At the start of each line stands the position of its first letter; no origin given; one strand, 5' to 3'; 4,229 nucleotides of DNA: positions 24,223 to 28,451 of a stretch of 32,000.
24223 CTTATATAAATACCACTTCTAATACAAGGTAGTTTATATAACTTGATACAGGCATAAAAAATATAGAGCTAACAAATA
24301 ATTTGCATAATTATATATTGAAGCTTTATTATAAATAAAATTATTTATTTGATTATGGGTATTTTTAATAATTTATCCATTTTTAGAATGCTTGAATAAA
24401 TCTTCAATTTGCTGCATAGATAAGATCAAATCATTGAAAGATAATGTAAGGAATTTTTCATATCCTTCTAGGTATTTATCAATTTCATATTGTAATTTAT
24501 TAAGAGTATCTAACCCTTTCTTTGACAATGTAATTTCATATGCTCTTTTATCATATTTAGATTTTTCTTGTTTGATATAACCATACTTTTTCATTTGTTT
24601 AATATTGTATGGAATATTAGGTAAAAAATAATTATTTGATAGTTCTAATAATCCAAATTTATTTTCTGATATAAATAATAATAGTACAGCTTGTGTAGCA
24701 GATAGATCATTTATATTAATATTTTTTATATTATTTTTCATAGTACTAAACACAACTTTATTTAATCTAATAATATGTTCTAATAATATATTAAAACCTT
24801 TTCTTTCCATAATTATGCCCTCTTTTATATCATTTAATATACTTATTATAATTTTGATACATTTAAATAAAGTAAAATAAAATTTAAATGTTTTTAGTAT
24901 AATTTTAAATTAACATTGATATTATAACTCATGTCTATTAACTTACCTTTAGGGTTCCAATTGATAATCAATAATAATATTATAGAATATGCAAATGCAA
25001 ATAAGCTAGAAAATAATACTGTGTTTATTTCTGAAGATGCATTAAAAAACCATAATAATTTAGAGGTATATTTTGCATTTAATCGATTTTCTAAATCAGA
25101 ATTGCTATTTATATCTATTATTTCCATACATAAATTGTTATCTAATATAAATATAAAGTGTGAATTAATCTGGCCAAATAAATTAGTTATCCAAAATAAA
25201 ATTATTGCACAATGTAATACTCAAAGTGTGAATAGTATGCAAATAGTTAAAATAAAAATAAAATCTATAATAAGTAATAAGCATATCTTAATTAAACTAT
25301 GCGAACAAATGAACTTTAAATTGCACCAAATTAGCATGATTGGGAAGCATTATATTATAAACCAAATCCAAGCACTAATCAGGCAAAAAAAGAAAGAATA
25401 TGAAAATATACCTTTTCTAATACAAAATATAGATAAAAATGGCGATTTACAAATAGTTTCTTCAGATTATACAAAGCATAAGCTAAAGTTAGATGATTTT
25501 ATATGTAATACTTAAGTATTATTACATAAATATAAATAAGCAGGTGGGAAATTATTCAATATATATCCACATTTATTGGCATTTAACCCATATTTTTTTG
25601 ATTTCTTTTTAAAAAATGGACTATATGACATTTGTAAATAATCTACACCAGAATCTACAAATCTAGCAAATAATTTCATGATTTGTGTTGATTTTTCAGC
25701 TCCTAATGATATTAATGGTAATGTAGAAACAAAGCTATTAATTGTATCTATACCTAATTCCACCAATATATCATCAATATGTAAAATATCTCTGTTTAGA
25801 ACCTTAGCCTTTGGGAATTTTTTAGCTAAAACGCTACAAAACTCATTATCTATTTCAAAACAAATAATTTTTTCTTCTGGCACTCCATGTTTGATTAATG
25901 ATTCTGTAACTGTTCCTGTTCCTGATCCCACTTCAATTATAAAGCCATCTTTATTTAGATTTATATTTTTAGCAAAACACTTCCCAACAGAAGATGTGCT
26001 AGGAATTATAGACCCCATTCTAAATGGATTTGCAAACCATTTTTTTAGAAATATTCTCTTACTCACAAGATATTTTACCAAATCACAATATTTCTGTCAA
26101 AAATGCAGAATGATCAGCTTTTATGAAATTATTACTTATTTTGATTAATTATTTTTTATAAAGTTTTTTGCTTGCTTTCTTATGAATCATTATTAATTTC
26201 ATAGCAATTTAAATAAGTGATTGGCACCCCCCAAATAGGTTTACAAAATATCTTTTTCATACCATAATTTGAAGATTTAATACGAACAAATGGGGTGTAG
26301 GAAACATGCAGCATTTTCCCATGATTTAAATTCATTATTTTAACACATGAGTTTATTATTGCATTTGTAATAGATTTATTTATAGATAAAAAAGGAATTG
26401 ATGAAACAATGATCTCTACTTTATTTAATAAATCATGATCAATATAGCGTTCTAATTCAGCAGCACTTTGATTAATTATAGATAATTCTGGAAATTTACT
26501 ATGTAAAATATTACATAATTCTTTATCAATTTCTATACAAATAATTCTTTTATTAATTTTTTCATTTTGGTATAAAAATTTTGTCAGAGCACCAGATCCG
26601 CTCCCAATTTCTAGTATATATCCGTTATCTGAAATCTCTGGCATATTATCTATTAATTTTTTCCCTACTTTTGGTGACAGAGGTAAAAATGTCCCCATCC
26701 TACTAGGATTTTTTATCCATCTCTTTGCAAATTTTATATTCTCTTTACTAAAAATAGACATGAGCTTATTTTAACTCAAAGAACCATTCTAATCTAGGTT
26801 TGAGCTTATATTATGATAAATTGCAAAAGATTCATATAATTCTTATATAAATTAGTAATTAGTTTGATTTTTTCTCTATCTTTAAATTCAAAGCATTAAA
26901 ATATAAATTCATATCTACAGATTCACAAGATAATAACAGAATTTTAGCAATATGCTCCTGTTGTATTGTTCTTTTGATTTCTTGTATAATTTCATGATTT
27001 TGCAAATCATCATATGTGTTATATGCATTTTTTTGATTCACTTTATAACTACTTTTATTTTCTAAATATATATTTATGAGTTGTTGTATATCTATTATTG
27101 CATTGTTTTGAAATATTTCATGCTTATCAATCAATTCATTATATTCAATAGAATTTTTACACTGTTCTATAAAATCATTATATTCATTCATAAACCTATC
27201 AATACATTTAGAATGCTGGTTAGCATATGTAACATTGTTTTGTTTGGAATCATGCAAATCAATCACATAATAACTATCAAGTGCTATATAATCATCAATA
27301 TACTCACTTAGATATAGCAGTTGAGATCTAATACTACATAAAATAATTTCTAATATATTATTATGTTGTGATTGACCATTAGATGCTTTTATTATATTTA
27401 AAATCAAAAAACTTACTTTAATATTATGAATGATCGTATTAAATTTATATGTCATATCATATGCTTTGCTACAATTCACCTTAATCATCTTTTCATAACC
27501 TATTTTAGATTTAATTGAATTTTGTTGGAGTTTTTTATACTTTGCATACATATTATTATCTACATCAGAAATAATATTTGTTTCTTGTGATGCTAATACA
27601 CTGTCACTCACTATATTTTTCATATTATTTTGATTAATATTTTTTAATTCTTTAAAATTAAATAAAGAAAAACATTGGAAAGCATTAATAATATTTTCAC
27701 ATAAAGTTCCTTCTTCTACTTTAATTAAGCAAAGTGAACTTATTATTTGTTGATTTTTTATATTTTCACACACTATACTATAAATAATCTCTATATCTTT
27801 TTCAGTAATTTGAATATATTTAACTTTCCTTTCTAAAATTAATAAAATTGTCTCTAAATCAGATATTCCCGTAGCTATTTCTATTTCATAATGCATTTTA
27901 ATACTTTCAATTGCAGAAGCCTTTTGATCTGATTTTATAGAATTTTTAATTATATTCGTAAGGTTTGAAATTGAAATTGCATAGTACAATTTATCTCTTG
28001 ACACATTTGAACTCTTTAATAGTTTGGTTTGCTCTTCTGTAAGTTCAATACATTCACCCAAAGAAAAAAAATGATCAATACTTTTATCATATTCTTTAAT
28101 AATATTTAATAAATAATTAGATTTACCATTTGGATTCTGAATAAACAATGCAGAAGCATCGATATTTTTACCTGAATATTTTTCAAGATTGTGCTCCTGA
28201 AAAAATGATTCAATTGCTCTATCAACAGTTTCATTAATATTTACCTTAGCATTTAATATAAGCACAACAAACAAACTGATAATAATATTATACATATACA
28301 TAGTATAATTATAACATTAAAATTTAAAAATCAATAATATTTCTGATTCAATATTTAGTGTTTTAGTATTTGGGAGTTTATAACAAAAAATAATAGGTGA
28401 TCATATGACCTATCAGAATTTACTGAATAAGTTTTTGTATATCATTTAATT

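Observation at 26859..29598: Tandem exported paralogs sharing a novel N-terminal module of about 215 aa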

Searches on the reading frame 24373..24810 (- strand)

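Call 5: search_protein_families(library=pfam, proteins=[window:24373-24810:-], max_evalue=0.1)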
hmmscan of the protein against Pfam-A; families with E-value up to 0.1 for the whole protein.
window:24373-24810:- (145 aa): 4 families
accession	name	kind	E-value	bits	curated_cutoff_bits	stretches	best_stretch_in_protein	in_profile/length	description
PF13463.12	HTH_27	-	0.00013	22.6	22.2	1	64-99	34-68/68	Winged helix DNA-binding domain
PF22381.2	Staph_reg_Sar_Rot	-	0.0088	16.6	27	1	35-105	11-84/85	Transcriptional regulator SarA/Rot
PF12802.13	MarR_2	-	0.024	15.3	27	0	68-90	39-61/61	MarR family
PF13601.12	HTH_34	-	0.062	13.9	27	0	65-109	30-75/80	Winged helix DNA-binding domain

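Call 6: search_protein_families(library=ncbifam, proteins=[window:24373-24810:-], max_evalue=0.1)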
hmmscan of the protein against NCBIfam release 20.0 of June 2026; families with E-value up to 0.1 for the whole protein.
window:24373-24810:- (145 aa): 10 families
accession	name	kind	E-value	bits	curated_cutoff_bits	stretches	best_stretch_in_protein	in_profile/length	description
NF047395.1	TransRegLtdR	equivalog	1.6e-15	57.2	250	1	9-128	23-144/166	transcriptional regulator LdtR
NF045593.1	bilirub_TF_BilQ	equivalog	0.00019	21.1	125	1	70-108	65-103/135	bilirubin utilization transcriptional regulator BilQ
TIGR02337.1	HpaR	equivalog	0.0002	21.2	121.2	1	51-120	42-113/130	homoprotocatechuate degradation operon regulator HpaR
NF050133.1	TransRegFabT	equivalog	0.0017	18.6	200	1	66-99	60-93/138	fatty acid biosynthesis transcriptional regulator FabT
NF053777.1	Saro0803TransReg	equivalog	0.0022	17.7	200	1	70-113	72-115/140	Saro_0803 family transcriptional regulator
TIGR01889.1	Staph_reg_Sar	paralog_domain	0.0068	16.7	62.6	1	31-115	23-109/109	staphylococcal accessory regulator family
NF010349.0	PRK13777.1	equivalog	0.013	14.8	153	1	50-111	67-122/190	HTH-type transcriptional regulator Hpr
NF038251.1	AdcR_fam_Zn_TF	equivalog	0.049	13.9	175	1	35-121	33-121/143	zinc-dependent MarR family transcriptional regulator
NF050811.1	RelB_ParD_antitoxin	subfamily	0.082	13.1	60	0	5-38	25-58/83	type II toxin-antitoxin system RelB/ParD family antitoxin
NF052638.1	TransRegOhrRVib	equivalog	0.087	12.5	200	1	44-107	44-108/141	transcriptional regulator OhrR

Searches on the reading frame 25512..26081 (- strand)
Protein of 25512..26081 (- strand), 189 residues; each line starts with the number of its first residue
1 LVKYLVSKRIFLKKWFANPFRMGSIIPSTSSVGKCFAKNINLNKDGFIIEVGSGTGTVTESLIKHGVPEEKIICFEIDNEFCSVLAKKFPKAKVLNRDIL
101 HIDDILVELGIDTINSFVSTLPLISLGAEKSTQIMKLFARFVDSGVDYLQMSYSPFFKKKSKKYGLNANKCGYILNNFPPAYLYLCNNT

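Call 5: search_protein_families(library=pfam, proteins=[window:25512-26081:-], max_evalue=0.1)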
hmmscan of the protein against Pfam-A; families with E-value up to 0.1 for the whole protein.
window:25512-26081:- (189 aa): 5 families
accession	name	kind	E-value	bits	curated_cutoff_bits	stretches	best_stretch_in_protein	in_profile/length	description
PF00398.26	RrnaAD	-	4.9e-08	32.8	24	1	37-103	23-89/263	Ribosomal RNA adenine dimethylase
PF13649.12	Methyltransf_25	-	0.00028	21.9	27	1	48-103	1-59/97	Methyltransferase domain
PF08242.18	Methyltransf_12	-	0.0025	18.9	30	1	49-106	1-57/98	Methyltransferase domain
PF08241.18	Methyltransf_11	-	0.022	15.8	21.2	1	50-99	2-51/95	Methyltransferase domain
PF01564.23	Spermine_synth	-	0.05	13.6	22.9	1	51-95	25-68/186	Spermine/spermidine synthase domain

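Call 6: search_protein_families(library=ncbifam, proteins=[window:25512-26081:-], max_evalue=0.1)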
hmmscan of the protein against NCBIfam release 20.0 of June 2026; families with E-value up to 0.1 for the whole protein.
window:25512-26081:- (189 aa): 25 families
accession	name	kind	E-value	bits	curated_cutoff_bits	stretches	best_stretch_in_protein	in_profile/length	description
NF045881.1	PLipidMtase_Agro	equivalog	6.9e-25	87.7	250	1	11-185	19-193/197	phospholipid N-methyltransferase PmtA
NF041658.1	ornithlipidmtase_OlsG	equivalog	9.3e-23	81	350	1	9-187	5-186/191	ornithine lipid N-methyltransferase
NF000499.2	Erm23S_rRNA_broad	equivalog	9.3e-11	41.6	212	1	35-102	14-81/244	23S ribosomal RNA methyltransferase Erm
TIGR00755.1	ksgA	equivalog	3.3e-09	36.5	171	1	33-103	18-88/256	16S rRNA (adenine(1518)-N(6)/adenine(1519)-N(6))-dimethyltransferase RsmA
NF012222.1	erm_A_23S_MT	exception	8.6e-06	25.4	475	1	21-101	8-87/243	23S rRNA (adenine(2058)-N(6))-methyltransferase Erm(A)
NF000337.1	erm_SHROVE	exception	2.3e-05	23.8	320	1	35-101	19-85/248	ErmE/ErmH/ErmO/ErmR family 23S rRNA (adenine(2058)-N(6))-methyltransferase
NF012219.1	erm_C_23S_MT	exception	3.9e-05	23.3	530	1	26-102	13-88/244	23S rRNA (adenine(2058)-N(6))-methyltransferase Erm(C)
TIGR02469.1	CbiT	equivalog_domain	0.00019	21.7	78.3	1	39-102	14-76/124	precorrin-6Y C5,15-methyltransferase (decarboxylating) subunit CbiT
NF043040.1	corrin_prot_MT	hypoth_equivalog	0.00074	19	180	1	44-142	41-139/216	corrinoid protein-associated methyltransferase CpaM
NF011486.0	PRK14896.1-1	equivalog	0.00095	18.3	450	1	46-122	51-123/284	16S ribosomal RNA methyltransferase A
NF045543.1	erm_G_23S_MT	exception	0.0011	18.8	515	1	38-102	24-88/244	23S rRNA (adenine(2058)-N(6))-methyltransferase Erm(G)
NF005640.0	PRK07402.1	equivalog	0.0015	18.1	219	1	38-100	37-98/200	precorrin-6Y C5,15-methyltransferase subunit CbiT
NF000077.1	Erm42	exception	0.0033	16.7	600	1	40-159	36-144/303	23S rRNA (adenine(2058)-N(6))-methyltransferase Erm(42)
NF007039.0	PRK09496.3-2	equivalog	0.0036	16.2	293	1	37-119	222-300/446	Trk system potassium transporter TrkA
NF042988.1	Erm46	exception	0.0068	15.7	503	1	43-101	31-87/255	23S rRNA (adenine(2058)-N(6))-methyltransferase Erm(46)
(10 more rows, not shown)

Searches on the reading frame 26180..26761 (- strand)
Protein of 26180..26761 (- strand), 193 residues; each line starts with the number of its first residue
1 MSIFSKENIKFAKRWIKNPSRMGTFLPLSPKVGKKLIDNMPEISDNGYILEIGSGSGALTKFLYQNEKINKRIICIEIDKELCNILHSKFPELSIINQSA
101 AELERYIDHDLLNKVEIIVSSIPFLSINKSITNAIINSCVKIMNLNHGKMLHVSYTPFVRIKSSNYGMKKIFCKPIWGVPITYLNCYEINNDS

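Call 5: search_protein_families(library=pfam, proteins=[window:26180-26761:-], max_evalue=0.1)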
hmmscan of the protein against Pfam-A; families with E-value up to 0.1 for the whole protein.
window:26180-26761:- (193 aa): 9 families
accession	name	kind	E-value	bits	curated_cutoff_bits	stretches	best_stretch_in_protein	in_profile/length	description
PF00398.26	RrnaAD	-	2.6e-08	33.7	24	1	29-141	15-121/263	Ribosomal RNA adenine dimethylase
PF13649.12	Methyltransf_25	-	0.00014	22.9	27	1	49-122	1-72/97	Methyltransferase domain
PF01135.25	PCMT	-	0.00073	19.8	20.3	1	42-86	70-114/210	Protein-L-isoaspartate(D-aspartate) O-methyltransferase (PCMT)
PF13679.12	Methyltransf_32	-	0.00094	19.6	27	1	35-94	15-77/143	Methyltransferase domain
PF05175.20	MTS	-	0.003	17.7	23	1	36-155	23-141/170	Methyltransferase small domain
PF08242.18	Methyltransf_12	-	0.0069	17.5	30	1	50-121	1-72/98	Methyltransferase domain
PF16467.10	DUF5048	-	0.0072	16.9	32.3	1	97-132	31-66/103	Domain of unknown function (DUF5048)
PF08241.18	Methyltransf_11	-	0.015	16.3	21.2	1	50-103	1-54/95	Methyltransferase domain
PF13847.12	Methyltransf_31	-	0.044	13.9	27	1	44-82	2-40/145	Methyltransferase domain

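Call 6: search_protein_families(library=ncbifam, proteins=[window:26180-26761:-], max_evalue=0.1)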
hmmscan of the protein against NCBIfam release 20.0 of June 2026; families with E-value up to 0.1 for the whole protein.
window:26180-26761:- (193 aa): 24 families
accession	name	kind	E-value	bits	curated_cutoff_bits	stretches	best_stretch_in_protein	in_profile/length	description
NF045881.1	PLipidMtase_Agro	equivalog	5.2e-16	58.7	250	1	6-162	14-168/197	phospholipid N-methyltransferase PmtA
NF041658.1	ornithlipidmtase_OlsG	equivalog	8.6e-14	51.7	350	1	10-159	6-156/191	ornithine lipid N-methyltransferase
NF000499.2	Erm23S_rRNA_broad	equivalog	2.1e-11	43.7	212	1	40-150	18-117/244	23S ribosomal RNA methyltransferase Erm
TIGR00755.1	ksgA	equivalog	3.8e-11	42.8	171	1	41-139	25-118/256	16S rRNA (adenine(1518)-N(6)/adenine(1519)-N(6))-dimethyltransferase RsmA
NF000337.1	erm_SHROVE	exception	1.6e-06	27.7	320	1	39-168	22-138/248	ErmE/ErmH/ErmO/ErmR family 23S rRNA (adenine(2058)-N(6))-methyltransferase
NF011486.0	PRK14896.1-1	equivalog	1.2e-05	24.6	450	1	36-92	40-93/284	16S ribosomal RNA methyltransferase A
NF012222.1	erm_A_23S_MT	exception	2e-05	24.2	475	1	17-90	4-72/243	23S rRNA (adenine(2058)-N(6))-methyltransferase Erm(A)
NF042988.1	Erm46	exception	0.00015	21.2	503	1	45-125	32-104/255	23S rRNA (adenine(2058)-N(6))-methyltransferase Erm(46)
TIGR02072.1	BioC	equivalog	0.00021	21.2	184.95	1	31-121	18-104/244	malonyl-ACP O-methyltransferase BioC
NF043040.1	corrin_prot_MT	hypoth_equivalog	0.00022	20.7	180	1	45-144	41-140/216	corrinoid protein-associated methyltransferase CpaM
NF047853.1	tRm6a37MtseTrmN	equivalog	0.00024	20.9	350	1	42-154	40-154/244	tRNA(1)(Val) (adenine(37)-N(6))-methyltransferase TrmN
NF011489.0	PRK14896.1-5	equivalog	0.00041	20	236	1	48-88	26-59/217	16S ribosomal RNA methyltransferase A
NF042938.1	Erm55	exception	0.00095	18.3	525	1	45-89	32-73/270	23S rRNA (adenine(2058)-N(6))-methyltransferase Erm(55)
NF012220.1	erm_B_23S_MT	exception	0.0042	16.6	525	1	29-126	14-105/245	23S rRNA (adenine(2058)-N(6))-methyltransferase Erm(B)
NF000047.1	ErmV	exception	0.0053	16.1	500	1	48-167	38-144/259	23S rRNA (adenine(2058)-N(6))-methyltransferase Erm(V)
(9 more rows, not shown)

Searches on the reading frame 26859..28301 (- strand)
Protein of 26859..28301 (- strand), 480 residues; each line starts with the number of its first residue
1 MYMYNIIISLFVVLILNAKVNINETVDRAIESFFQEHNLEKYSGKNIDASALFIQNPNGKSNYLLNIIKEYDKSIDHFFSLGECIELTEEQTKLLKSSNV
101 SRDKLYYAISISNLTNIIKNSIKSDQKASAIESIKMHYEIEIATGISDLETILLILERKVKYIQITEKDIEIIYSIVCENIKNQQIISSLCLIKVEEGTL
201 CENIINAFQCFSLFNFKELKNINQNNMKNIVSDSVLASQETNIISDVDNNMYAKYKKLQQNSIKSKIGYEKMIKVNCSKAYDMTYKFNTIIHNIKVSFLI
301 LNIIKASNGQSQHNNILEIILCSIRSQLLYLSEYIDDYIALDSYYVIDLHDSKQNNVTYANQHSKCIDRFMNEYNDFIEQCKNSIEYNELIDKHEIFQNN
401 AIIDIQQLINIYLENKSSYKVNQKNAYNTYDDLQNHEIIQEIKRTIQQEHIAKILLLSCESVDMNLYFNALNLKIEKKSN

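Call 5: search_protein_families(library=pfam, proteins=[window:26859-28301:-], max_evalue=0.1)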
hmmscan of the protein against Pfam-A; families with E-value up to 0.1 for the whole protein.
window:26859-28301:- (480 aa): 0 families

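Call 6: search_protein_families(library=ncbifam, proteins=[window:26859-28301:-], max_evalue=0.1)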
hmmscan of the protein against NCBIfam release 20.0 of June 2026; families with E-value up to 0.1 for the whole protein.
window:26859-28301:- (480 aa): 0 families

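Call 53: search_protein_families(library=pfam, proteins=[window:26859-28301:-], max_evalue=0.05)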
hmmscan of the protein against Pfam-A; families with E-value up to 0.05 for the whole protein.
window:26859-28301:- (480 aa): 0 families

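Call 58: predict_structure(alignment_id=A5)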
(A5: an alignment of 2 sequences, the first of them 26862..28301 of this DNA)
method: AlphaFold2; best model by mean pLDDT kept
length: 480 residues; sequences in the alignment: 2
mean_pLDDT: 40.1   pTM: 0.30
mean pLDDT of the five models: 40.1, 36.8, 36.1, 35.8, 35.2
residues with pLDDT >= 90: 0; 70-90: 0; 50-70: 87; < 50: 393
segments of 3 or more residues with pLDDT < 50: 1-52, 67-86, 98-282, 284-286, 291-293, 295-297, 302-323, 343-366, 384-402, 418-428, 445-480
pLDDT, mean of each block of 10 residues (from residue 1): 34 30 33 38 32 51 49 37 48 51 33 37 36 36 29 30 34 37 34 36 40 28 29 26 25 37 37 43 49 49 44 45 50 52 48 42 49 53 46 40 53 53 47 52 47 33 35 31
secondary structure, 60 per line:
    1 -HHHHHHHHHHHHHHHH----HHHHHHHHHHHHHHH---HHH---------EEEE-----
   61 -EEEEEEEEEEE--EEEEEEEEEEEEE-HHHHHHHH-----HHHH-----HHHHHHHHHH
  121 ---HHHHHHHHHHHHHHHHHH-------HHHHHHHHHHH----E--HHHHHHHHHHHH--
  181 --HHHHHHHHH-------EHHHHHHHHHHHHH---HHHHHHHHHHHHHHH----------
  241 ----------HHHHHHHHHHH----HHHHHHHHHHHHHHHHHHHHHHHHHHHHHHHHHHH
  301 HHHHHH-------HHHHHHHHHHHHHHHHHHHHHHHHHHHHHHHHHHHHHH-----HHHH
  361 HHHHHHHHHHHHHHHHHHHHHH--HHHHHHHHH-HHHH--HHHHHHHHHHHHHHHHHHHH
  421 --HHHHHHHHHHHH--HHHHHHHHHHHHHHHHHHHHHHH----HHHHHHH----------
elements in order: H2-17 H22-36 E52-55 E62-72 E75-87 H89-96 H102-105 H111-120 H124-141 H149-159 H167-178 H183-191 H200-212 H216-230 H251-261 H266-306 H314-351 H357-382 H385-393 H395-398 H401-420 H423-434 H437-459 H464-470

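Call 66: search_protein_families(library=padloc, proteins=[window:26859-28301:-], max_evalue=0.1)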
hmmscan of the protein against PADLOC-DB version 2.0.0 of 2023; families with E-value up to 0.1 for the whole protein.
window:26859-28301:- (480 aa): 0 families

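Call 67: search_protein_families(library=phrogs, proteins=[window:26859-28301:-], max_evalue=0.1)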
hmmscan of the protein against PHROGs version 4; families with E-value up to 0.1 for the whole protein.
window:26859-28301:- (480 aa): 0 families

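Call 78: search_dna_similar(query=window:26859-28301:-, collection=phages, mode=protein, max_evalue=0.01, max_rows=10)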
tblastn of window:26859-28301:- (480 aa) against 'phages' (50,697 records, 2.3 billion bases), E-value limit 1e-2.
No match.
